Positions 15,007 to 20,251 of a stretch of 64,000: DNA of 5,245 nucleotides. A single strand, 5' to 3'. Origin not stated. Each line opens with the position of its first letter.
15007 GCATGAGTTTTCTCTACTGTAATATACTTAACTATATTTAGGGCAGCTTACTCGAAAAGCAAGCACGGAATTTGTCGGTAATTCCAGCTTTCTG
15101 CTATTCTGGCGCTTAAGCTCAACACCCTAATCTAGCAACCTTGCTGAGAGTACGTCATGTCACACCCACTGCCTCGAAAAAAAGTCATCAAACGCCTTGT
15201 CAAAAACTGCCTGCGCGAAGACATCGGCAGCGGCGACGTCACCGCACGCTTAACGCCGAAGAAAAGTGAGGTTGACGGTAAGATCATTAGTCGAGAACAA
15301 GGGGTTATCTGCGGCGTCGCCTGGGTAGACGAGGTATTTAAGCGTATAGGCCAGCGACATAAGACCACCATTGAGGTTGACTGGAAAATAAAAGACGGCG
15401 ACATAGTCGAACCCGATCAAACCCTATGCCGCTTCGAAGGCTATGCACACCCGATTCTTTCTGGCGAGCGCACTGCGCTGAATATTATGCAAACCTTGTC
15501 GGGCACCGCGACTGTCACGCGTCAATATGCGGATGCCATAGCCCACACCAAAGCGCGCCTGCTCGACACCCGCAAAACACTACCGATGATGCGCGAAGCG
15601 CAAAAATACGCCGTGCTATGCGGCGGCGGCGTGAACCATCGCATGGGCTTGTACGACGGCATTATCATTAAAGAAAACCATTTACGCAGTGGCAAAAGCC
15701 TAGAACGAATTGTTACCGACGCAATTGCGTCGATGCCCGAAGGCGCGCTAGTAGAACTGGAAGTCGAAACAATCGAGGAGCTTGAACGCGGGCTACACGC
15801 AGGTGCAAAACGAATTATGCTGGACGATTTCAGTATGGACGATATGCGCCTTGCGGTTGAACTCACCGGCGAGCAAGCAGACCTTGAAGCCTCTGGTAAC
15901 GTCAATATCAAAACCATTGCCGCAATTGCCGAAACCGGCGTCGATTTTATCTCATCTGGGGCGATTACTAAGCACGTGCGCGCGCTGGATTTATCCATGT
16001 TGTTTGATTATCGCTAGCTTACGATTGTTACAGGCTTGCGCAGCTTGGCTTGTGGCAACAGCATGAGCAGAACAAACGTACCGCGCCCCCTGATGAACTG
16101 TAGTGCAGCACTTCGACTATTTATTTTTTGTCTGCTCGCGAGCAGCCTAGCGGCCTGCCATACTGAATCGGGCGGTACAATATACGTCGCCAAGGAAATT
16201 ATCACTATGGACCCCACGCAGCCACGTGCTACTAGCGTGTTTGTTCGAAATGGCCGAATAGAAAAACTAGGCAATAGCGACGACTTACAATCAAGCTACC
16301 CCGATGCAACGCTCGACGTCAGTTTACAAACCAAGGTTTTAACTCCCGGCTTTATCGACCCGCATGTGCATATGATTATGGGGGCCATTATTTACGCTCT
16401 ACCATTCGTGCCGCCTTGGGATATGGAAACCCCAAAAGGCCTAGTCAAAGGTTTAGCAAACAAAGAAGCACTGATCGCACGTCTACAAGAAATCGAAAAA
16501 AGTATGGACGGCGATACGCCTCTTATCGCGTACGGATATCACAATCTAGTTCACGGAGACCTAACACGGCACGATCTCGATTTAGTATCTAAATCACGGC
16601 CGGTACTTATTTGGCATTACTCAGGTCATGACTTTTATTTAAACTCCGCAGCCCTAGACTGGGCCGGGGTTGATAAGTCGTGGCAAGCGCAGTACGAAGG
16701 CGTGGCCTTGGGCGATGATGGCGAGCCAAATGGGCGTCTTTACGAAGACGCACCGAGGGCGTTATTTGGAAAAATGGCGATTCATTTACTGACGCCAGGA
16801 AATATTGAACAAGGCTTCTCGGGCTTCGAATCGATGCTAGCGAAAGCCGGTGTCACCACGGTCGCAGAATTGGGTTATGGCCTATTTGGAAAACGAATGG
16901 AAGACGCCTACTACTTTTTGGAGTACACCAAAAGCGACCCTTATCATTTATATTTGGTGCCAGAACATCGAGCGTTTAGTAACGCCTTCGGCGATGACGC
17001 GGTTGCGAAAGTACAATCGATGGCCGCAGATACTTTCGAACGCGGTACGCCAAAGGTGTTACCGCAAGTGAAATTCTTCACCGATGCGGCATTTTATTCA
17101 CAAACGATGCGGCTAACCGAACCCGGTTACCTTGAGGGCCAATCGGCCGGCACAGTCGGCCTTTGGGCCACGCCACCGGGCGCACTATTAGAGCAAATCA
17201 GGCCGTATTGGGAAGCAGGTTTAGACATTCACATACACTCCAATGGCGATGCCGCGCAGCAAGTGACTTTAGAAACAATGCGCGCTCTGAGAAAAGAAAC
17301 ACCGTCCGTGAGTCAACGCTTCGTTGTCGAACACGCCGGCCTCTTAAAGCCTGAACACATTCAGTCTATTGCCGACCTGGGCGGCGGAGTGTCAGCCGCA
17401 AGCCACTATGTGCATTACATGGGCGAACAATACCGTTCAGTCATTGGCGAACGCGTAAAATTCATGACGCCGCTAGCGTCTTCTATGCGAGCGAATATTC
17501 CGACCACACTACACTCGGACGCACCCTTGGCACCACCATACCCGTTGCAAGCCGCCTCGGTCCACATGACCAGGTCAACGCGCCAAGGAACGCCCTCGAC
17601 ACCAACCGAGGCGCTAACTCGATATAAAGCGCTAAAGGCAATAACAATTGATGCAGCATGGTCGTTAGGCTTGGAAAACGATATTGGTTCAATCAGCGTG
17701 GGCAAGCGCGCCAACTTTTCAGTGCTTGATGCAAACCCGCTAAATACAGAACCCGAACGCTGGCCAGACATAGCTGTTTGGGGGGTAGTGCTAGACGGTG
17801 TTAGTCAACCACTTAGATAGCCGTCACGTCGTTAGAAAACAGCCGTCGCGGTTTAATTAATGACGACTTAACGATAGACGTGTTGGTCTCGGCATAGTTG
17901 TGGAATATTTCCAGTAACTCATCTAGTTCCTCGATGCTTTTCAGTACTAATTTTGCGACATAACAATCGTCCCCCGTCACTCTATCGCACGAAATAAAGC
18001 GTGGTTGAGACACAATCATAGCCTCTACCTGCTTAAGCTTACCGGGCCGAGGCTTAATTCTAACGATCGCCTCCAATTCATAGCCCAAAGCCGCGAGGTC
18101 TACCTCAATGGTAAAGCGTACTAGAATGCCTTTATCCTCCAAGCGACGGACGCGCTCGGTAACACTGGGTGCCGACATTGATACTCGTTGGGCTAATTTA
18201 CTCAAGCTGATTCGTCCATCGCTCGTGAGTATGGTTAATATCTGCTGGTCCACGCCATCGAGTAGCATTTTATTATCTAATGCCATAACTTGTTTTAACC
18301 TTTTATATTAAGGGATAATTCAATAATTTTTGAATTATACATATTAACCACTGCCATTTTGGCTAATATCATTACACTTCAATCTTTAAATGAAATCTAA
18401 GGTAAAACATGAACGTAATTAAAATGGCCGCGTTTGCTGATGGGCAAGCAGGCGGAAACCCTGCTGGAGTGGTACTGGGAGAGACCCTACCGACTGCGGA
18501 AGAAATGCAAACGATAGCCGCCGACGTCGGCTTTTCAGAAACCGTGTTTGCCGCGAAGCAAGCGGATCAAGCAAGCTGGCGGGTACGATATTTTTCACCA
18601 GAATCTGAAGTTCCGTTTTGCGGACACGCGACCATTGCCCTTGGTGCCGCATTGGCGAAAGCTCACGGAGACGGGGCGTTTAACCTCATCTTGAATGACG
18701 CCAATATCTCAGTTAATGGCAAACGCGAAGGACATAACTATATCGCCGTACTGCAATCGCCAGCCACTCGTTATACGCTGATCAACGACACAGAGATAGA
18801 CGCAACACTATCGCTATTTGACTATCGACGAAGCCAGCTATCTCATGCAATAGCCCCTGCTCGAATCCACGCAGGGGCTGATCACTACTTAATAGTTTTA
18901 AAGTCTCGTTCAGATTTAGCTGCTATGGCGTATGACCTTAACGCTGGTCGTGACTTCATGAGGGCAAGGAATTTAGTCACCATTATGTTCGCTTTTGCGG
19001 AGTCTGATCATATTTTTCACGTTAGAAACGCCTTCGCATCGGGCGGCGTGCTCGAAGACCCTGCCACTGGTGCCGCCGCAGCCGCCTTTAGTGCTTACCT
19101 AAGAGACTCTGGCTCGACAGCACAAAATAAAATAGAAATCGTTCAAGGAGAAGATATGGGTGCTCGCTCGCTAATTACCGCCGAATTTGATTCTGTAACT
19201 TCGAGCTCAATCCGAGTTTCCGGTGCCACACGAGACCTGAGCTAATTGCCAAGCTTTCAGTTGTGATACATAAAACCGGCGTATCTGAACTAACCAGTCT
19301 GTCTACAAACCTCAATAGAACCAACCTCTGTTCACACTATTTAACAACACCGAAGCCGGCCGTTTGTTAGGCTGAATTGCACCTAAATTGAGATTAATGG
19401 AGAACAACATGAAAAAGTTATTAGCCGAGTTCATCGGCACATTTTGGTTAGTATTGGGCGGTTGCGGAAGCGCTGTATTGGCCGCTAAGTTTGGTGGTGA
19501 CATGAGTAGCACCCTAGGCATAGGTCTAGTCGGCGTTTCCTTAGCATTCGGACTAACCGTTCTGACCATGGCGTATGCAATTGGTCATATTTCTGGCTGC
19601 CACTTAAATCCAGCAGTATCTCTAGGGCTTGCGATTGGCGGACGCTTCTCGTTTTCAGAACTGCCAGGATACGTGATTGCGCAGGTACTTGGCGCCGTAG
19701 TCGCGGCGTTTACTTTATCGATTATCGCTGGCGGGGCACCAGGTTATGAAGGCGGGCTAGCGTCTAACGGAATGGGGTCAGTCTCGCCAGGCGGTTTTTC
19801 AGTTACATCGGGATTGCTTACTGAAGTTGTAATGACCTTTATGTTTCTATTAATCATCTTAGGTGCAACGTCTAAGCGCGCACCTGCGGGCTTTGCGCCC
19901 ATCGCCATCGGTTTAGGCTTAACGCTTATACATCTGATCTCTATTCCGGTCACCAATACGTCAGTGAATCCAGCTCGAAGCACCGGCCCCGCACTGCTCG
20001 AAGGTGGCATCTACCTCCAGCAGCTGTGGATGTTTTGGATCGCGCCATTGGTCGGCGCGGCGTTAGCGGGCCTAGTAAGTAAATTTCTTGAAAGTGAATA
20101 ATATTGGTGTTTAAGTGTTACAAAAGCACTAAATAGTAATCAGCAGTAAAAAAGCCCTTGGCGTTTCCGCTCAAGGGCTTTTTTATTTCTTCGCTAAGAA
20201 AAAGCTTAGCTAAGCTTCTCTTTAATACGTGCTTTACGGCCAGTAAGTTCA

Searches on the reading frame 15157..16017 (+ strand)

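Call 7: search_protein_families(library=pfam, proteins=[window:15157-16017:+])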
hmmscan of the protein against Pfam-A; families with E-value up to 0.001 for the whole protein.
window:15157-16017:+ (286 aa): 2 families
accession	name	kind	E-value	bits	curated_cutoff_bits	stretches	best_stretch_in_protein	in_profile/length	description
PF01729.25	QRPTase_C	-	5.6e-50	169.8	23.1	1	118-281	2-168/169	Quinolinate phosphoribosyl transferase, C-terminal domain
PF02749.22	QRPTase_N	-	1.9e-21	76.5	27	1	27-115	1-82/82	Quinolinate phosphoribosyl transferase, N-terminal domain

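Call 8: search_protein_families(library=ncbifam, proteins=[window:15157-16017:+])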
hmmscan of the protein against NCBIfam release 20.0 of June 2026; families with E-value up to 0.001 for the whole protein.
window:15157-16017:+ (286 aa): 3 families
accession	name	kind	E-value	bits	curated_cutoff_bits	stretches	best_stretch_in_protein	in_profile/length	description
TIGR00078.1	nadC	equivalog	3.2e-84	282.3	198.4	1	15-282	2-268/269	carboxylating nicotinate-nucleotide diphosphorylase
TIGR01334.1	modD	hypoth_equivalog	5.6e-23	81.8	178.85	1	14-266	7-261/277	ModD protein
NF006415.0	PRK08662.1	equivalog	4.8e-05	22.3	243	1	44-157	48-154/381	nicotinate phosphoribosyltransferase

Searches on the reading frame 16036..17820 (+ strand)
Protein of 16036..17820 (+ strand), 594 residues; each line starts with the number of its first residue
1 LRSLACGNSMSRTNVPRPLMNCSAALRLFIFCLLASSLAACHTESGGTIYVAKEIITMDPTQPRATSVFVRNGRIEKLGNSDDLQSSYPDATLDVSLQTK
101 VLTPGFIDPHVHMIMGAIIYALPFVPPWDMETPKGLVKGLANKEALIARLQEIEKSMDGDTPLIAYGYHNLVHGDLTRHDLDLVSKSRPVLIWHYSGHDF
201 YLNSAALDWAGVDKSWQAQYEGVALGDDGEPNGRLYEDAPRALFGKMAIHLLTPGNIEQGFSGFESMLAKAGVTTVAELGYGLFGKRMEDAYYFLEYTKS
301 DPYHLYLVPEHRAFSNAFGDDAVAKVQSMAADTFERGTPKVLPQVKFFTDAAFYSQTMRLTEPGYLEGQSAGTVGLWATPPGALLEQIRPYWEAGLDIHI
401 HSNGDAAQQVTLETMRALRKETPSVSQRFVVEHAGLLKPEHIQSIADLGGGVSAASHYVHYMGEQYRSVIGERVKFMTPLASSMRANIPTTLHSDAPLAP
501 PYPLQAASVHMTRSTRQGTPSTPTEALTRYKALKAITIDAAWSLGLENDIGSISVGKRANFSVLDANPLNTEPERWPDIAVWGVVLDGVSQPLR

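Call 7: search_protein_families(library=pfam, proteins=[window:16036-17820:+])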
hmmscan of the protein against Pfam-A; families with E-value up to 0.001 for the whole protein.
window:16036-17820:+ (594 aa): 2 families
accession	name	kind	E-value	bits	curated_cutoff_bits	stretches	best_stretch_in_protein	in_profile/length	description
PF07969.17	Amidohydro_3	-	7.1e-53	181.2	29.7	1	97-589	5-469/472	Amidohydrolase family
PF01979.26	Amidohydro_1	-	7.1e-13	48.9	25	1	473-588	228-342/345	Amidohydrolase family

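Call 8: search_protein_families(library=ncbifam, proteins=[window:16036-17820:+])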
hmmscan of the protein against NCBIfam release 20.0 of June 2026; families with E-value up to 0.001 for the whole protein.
window:16036-17820:+ (594 aa): 24 families
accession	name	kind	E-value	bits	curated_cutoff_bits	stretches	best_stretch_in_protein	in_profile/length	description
NF006056.0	PRK08204.1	subfamily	5.9e-17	61.6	391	1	391-577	211-392/449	hypothetical protein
TIGR01224.1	hutI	equivalog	3.2e-12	46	298.15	2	66-115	4-51/377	imidazolonepropionase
NF006549.0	PRK09045.1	equivalog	7.9e-12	44.5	540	1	524-573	338-387/444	TRZ/ATZ family hydrolase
TIGR02967.1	guan_deamin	equivalog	8.5e-12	44.8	375.4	2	68-113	9-54/401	guanine deaminase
NF006679.0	PRK09228.1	subfamily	1.9e-11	43.4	351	1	67-114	33-80/433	guanine deaminase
NF005557.0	PRK07228.1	equivalog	2.6e-10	39.6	522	1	525-576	335-386/445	5'-deoxyadenosine deaminase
NF051886.1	XaaProDiPepCaul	equivalog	3.6e-09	36.1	500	0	527-570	336-379/398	Xaa-Pro dipeptidase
NF006269.1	PRK08418.1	equivalog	1.3e-08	34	320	1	49-116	3-70/408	aminofutalosine deaminase family hydrolase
NF006055.0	PRK08203.1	equivalog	2.3e-08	33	532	1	50-114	9-72/455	8-oxoguanine deaminase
NF006689.0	PRK09237.1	equivalog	6.2e-08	31.6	371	1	63-117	20-70/383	amidohydrolase/deacetylase family metallohydrolase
NF005211.0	PRK06687.1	equivalog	3.7e-06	26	703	1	528-565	335-372/419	TRZ/ATZ family protein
NF004636.0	PRK05985.1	subfamily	4.9e-06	25.6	408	0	57-113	9-61/398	amidohydrolase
NF009686.0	PRK13207.1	subfamily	2e-05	23.6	354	0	51-119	71-145/569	urease subunit alpha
TIGR00221.1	nagA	equivalog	3.7e-05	22.8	225.65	0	65-117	21-69/380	N-acetylglucosamine-6-phosphate deacetylase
NF011990.0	PRK15446.2-6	subfamily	4e-05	22.5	233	0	531-568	330-367/390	alpha-D-ribose 1-methylphosphonate 5-triphosphate diphosphatase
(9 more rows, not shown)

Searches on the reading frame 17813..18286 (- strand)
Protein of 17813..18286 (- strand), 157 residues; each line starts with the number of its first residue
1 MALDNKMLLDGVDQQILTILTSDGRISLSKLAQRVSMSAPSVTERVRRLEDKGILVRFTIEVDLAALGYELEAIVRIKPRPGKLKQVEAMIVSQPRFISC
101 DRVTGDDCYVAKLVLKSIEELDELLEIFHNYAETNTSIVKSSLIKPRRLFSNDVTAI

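Call 7: search_protein_families(library=pfam, proteins=[window:17813-18286:-])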
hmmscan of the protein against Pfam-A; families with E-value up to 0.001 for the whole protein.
window:17813-18286:- (157 aa): 8 families
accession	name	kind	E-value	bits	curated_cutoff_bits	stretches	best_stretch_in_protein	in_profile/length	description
PF13412.12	HTH_24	-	1.7e-13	50.3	21.9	1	9-55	1-47/48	Winged helix-turn-helix DNA-binding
PF13404.12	HTH_AsnC-type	-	1.9e-13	50.4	27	1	9-50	1-42/42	AsnC-type helix-turn-helix domain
PF01037.27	AsnC_trans_reg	-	5.9e-12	45.8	25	1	75-140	1-71/73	Lrp/AsnC ligand binding domain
PF01047.28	MarR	-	9.1e-09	35.5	24.6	1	16-62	8-54/59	MarR family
PF01325.25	Fe_dep_repress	-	1.3e-05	25.8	26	1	15-55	12-52/60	Iron dependent repressor, N-terminal DNA binding domain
PF12802.13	MarR_2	-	0.00025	21.6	27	1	17-57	12-52/61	MarR family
PF08279.18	HTH_11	-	0.00052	20.3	25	0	14-58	3-44/55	HTH domain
PF12840.13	HTH_20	-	0.00076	19.9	27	0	9-55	2-48/51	Helix-turn-helix domain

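Call 8: search_protein_families(library=ncbifam, proteins=[window:17813-18286:-])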
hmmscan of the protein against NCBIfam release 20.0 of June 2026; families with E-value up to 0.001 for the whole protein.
window:17813-18286:- (157 aa): 11 families
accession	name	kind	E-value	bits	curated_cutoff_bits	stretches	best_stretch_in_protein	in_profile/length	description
NF041396.1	TranRegLrp_Halo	equivalog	8e-17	61.5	190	1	7-140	1-137/149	HTH-type transcriptional regulator Lrp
NF053758.1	ChrTpTrnRegChrS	equivalog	1.3e-15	57.5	250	1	6-126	9-129/158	chromate efflux transcriptional regulator ChrS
NF040820.1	trans_reg_LrpA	equivalog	5e-15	55.6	250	1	9-125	2-118/141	HTH-type transcriptional regulator LrpA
NF040947.1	trans_reg_LysM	equivalog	1.5e-13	50.7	180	1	9-139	1-132/136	HTH-type transcriptional regulator LysM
NF008370.0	PRK11169.1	equivalog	3.1e-12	46.5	233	1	8-124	11-130/164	leucine-responsive transcriptional regulator Lrp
NF008384.0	PRK11179.1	equivalog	3.6e-11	43.1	227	1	5-125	3-124/153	transcriptional regulator AsnC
NF041395.1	TranRegLrpA1_Halo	equivalog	1e-09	38.5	250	1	10-80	4-74/142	HTH-type transcriptional regulator LrpA1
NF040707.3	Siroheme_Dcarb_AhbB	equivalog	4.7e-05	23.1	125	1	29-95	17-83/146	siroheme decarboxylase subunit beta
TIGR02337.1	HpaR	equivalog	7.5e-05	22.6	121.2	1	15-63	32-80/130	homoprotocatechuate degradation operon regulator HpaR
NF040890.1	trans_reg_YgbI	equivalog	0.00081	19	400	0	13-61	7-55/253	DNA-binding transcriptional repressor YgbI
NF033788.1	HTH_metalloreg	subfamily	0.00089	19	55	0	14-55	14-55/77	metalloregulator ArsR/SmtB family transcription factor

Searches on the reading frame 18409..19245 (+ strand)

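Call 7: search_protein_families(library=pfam, proteins=[window:18409-19245:+])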
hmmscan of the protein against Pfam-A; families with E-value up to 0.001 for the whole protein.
window:18409-19245:+ (278 aa): 1 family
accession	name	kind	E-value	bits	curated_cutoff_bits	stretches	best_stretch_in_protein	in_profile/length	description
PF02567.21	PhzC-PhzF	-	1.7e-51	175.8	27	1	7-272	2-273/281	Phenazine biosynthesis-like protein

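Call 8: search_protein_families(library=ncbifam, proteins=[window:18409-19245:+])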
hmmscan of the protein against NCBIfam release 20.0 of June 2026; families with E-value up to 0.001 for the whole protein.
window:18409-19245:+ (278 aa): 2 families
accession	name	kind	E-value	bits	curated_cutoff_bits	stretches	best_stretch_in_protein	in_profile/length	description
TIGR00654.1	PhzF_family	subfamily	9e-40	136.9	76.2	1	2-272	4-286/298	PhzF family phenazine biosynthesis isomerase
NF007625.0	PRK10281.1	equivalog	3.3e-29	102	386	1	2-270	4-285/301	PhzF family isomerase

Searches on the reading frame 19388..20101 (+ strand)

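Call 7: search_protein_families(library=pfam, proteins=[window:19388-20101:+])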
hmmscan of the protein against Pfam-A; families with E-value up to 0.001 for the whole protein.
window:19388-20101:+ (237 aa): 1 family
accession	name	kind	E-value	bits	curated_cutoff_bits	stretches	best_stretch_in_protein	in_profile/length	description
PF00230.25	MIP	-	1.5e-51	175.7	25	1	6-230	6-221/222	Major intrinsic protein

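Call 8: search_protein_families(library=ncbifam, proteins=[window:19388-20101:+])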
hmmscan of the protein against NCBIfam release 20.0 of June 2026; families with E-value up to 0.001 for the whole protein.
window:19388-20101:+ (237 aa): 4 families
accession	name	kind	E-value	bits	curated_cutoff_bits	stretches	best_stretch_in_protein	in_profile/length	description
NF003838.0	PRK05420.1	equivalog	1.8e-105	351.5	256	1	8-235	2-227/231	aquaporin Z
TIGR00861.1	MIP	subfamily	6.7e-56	189.6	171.25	1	13-230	1-223/224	MIP family channel protein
NF045553.1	AquGlycerPorinGla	equivalog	1.6e-14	53.8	400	1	8-110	6-105/290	aquaglyceroporin Gla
NF043012.1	LacAcidTportLarD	equivalog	5.6e-10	39.1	390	1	8-233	1-233/237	D/L-lactic acid transporter LarD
